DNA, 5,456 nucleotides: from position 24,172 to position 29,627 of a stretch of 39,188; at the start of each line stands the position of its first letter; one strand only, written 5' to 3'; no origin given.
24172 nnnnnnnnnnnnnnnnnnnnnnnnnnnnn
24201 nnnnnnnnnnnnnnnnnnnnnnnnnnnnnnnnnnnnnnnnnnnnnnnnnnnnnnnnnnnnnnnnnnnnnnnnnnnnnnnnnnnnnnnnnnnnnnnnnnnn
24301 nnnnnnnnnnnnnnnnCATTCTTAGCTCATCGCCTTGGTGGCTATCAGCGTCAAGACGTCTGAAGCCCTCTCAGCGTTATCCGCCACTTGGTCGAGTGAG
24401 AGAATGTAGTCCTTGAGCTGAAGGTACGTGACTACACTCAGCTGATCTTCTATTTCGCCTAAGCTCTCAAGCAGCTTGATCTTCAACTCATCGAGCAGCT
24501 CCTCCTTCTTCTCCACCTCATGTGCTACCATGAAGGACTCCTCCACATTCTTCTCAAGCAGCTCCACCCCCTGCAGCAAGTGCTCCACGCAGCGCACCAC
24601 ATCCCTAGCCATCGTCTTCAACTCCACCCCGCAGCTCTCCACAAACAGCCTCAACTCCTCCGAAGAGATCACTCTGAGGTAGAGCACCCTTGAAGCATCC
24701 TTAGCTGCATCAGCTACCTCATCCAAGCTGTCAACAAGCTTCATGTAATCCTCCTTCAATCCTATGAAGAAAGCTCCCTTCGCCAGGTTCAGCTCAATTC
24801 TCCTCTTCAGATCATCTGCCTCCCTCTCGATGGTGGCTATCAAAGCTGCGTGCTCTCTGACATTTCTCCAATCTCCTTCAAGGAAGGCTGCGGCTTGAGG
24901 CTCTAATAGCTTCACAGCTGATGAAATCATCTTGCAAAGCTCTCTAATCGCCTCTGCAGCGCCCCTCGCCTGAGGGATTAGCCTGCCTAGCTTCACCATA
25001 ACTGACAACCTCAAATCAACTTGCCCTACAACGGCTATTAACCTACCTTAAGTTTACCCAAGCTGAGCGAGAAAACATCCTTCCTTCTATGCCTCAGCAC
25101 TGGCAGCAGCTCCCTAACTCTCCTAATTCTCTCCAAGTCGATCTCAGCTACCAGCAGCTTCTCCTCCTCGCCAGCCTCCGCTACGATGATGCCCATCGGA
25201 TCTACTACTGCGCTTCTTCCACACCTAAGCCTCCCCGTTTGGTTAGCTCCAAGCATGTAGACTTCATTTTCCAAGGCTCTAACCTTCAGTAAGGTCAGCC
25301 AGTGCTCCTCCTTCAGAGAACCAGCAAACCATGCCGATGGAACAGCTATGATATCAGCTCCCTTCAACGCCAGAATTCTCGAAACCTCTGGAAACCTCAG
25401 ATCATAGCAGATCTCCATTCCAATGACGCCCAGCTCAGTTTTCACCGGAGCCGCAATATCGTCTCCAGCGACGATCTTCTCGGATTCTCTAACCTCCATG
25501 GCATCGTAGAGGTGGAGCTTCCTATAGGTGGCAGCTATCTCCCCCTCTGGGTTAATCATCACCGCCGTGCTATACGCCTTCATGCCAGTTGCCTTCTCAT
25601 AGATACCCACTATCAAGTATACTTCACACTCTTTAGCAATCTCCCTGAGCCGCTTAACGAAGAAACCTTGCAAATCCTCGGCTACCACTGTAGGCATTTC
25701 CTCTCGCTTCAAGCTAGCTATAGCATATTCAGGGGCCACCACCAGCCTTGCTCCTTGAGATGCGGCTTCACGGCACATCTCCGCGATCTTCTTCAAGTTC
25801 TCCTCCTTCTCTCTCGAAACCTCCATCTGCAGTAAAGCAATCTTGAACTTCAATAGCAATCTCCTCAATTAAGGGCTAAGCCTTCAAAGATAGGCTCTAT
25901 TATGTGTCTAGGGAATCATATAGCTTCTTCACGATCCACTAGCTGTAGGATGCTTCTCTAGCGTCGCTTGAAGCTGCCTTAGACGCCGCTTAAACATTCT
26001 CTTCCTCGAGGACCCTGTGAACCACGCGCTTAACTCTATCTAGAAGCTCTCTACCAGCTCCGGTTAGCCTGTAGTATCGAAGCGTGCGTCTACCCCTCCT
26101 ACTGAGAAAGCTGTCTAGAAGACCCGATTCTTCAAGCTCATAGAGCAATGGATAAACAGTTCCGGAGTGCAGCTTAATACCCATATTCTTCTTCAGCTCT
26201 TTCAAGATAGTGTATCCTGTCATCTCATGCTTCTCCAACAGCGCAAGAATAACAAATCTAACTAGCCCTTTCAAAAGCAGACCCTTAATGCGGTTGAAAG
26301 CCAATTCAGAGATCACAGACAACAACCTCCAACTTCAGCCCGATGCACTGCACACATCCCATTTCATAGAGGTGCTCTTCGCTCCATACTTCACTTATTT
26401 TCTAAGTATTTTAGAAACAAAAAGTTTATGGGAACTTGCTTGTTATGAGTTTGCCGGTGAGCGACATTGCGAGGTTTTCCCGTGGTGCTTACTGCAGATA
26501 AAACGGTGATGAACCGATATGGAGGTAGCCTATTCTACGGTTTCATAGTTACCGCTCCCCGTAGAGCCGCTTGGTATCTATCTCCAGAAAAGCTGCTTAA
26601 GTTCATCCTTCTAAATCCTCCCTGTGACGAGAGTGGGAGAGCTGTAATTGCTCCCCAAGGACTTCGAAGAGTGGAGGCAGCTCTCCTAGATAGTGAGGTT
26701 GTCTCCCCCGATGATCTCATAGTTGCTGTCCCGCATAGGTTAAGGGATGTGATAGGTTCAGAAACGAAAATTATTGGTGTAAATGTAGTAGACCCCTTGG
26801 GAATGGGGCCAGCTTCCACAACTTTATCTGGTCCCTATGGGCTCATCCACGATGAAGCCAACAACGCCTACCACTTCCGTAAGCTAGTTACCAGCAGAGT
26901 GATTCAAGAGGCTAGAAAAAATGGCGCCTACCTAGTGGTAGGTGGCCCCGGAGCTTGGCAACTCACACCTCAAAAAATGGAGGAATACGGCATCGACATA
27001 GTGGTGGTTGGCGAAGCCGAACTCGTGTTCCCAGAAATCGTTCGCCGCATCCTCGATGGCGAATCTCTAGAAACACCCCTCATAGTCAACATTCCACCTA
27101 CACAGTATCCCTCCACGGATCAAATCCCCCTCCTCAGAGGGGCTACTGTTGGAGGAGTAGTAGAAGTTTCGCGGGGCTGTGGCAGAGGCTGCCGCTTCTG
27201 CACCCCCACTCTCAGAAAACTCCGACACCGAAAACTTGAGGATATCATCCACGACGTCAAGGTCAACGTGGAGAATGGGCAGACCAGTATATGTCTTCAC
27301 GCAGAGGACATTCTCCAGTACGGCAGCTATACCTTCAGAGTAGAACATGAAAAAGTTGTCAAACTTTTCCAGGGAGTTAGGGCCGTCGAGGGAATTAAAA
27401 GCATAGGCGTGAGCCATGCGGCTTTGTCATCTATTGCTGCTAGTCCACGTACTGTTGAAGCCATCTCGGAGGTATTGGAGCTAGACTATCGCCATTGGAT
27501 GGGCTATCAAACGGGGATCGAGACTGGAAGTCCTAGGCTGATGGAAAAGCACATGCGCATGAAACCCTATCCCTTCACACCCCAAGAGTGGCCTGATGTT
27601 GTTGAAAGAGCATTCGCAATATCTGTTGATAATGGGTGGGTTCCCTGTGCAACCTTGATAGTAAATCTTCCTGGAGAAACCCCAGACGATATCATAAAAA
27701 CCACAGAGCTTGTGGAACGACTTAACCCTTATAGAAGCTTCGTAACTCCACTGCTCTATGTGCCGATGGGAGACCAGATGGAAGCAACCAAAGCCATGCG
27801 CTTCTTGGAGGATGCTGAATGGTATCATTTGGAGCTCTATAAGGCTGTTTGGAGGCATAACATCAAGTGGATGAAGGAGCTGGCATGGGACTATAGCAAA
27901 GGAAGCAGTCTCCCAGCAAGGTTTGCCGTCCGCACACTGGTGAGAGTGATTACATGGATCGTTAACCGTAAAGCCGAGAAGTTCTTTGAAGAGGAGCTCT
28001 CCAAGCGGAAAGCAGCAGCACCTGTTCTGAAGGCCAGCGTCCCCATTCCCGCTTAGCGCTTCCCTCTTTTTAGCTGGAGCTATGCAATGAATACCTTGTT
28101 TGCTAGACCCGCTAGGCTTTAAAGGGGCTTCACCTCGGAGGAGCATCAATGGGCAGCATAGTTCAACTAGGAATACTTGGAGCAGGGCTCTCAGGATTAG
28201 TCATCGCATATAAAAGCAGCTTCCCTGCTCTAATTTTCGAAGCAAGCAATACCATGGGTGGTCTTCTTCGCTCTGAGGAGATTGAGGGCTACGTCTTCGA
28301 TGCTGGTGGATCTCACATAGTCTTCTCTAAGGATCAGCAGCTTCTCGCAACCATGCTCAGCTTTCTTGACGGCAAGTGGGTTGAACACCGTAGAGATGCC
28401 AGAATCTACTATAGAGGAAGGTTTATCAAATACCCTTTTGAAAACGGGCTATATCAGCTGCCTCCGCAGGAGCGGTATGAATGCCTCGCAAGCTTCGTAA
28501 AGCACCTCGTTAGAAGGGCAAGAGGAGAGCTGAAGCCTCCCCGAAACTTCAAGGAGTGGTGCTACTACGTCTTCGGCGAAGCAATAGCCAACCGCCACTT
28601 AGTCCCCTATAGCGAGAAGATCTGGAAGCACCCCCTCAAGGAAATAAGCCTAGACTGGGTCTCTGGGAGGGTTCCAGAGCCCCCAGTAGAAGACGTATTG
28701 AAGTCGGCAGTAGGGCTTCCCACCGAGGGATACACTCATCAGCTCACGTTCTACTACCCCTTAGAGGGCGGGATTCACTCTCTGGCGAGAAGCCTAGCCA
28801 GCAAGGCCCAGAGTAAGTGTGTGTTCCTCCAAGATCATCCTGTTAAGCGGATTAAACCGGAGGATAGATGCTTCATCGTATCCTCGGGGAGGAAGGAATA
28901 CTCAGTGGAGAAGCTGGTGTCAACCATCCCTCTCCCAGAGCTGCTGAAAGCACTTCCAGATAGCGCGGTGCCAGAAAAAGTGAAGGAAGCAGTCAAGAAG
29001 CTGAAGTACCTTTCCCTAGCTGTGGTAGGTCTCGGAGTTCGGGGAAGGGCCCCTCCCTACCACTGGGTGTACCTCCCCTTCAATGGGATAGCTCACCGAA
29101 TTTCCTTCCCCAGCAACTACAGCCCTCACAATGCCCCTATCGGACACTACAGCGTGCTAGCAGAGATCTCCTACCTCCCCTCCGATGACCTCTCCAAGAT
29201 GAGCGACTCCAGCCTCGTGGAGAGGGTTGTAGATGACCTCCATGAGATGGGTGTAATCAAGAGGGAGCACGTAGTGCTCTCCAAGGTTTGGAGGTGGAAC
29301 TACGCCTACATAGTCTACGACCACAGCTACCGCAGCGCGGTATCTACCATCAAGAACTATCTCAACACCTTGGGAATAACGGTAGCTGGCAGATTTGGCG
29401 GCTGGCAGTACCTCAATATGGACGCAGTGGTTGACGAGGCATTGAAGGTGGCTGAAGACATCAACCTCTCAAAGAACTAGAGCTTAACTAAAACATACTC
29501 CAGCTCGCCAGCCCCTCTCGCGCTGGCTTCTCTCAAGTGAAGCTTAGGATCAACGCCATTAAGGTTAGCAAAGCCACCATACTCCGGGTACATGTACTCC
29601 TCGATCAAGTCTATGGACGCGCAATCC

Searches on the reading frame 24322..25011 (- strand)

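Call 67: search_protein_families(library=ncbifam, proteins=[window:24322-25011:-], max_evalue=10)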
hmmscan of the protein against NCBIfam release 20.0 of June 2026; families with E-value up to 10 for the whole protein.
window:24322-25011:- (229 aa): 4 families
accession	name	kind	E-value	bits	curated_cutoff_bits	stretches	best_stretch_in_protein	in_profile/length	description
TIGR00153.1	TIGR00153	hypoth_equivalog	1.6e-29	103.2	104.3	1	23-225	17-214/217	TIGR00153 family protein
NF005468.0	PRK07062.1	equivalog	0.018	14.6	266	1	95-188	31-127/265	SDR family oxidoreductase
TIGR02746.1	TraC-F-type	equivalog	0.055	11.3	567.05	1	28-71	645-691/800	type IV secretion system protein TraC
NF008993.0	PRK12336.1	equivalog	0.12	11.7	243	1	20-80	10-70/203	translation initiation factor IF-2 subunit beta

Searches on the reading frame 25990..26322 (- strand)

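Call 67: search_protein_families(library=ncbifam, proteins=[window:25990-26322:-], max_evalue=10)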
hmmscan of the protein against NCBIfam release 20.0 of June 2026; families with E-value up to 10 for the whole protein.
window:25990-26322:- (110 aa): 8 families
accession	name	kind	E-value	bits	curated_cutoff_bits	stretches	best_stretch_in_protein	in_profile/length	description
NF053635.1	TransRegRv3488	equivalog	1.2e-11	44.7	140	1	16-104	4-91/98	Rv3488 family transcriptional regulator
TIGR03433.1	padR_acidobact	paralog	1.3e-11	44.4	101.8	1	18-99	2-86/101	PadR family transcriptional regulator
NF006931.0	PRK09416.1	equivalog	3.8e-07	30.4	112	1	25-99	48-120/135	PadR family transcriptional regulator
NF004170.0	PRK05638.1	equivalog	1.5e-06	27.1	421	1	19-97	370-441/442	threonine synthase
NF052638.1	TransRegOhrRVib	equivalog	0.0003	20.5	200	1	45-102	55-113/141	transcriptional regulator OhrR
NF050184.1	VpaChn25_0724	subfamily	0.0022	18.1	65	1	22-100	4-80/88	VpaChn25_0724 family phage protein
TIGR02719.1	repress_PhaQ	equivalog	0.0046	17.2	139.35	1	19-95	24-100/138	poly-beta-hydroxybutyrate-responsive repressor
NF053658.1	SSO5209_fam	equivalog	0.026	14.2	140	1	57-99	33-72/81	SSO5209 family protein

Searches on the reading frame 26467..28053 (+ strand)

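Call 68: search_protein_families(library=pfam, proteins=[window:26467-28053:+], max_evalue=0.001)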
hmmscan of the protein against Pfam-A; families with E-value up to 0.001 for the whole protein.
window:26467-28053:+ (529 aa): 2 families
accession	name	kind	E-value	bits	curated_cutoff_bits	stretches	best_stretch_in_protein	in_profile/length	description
PF04055.27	Radical_SAM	-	4.5e-12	46.9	29.5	1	232-415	1-165/166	Radical SAM superfamily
PF02310.24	B12-binding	-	0.00051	20.3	32.1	0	142-191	68-120/121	B12 binding domain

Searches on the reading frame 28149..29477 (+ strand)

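Call 68: search_protein_families(library=pfam, proteins=[window:28149-29477:+], max_evalue=0.001)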
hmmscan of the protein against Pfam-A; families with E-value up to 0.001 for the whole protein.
window:28149-29477:+ (443 aa): 2 families
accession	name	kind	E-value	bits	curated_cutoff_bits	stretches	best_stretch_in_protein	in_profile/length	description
PF01593.30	Amino_oxidase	-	4e-23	82.8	19.8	1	15-438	2-442/443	Flavin containing amine oxidoreductase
PF13450.12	NAD_binding_8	-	4.8e-08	33.6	21.9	1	9-70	1-65/68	NAD(P)-binding Rossmann-like domain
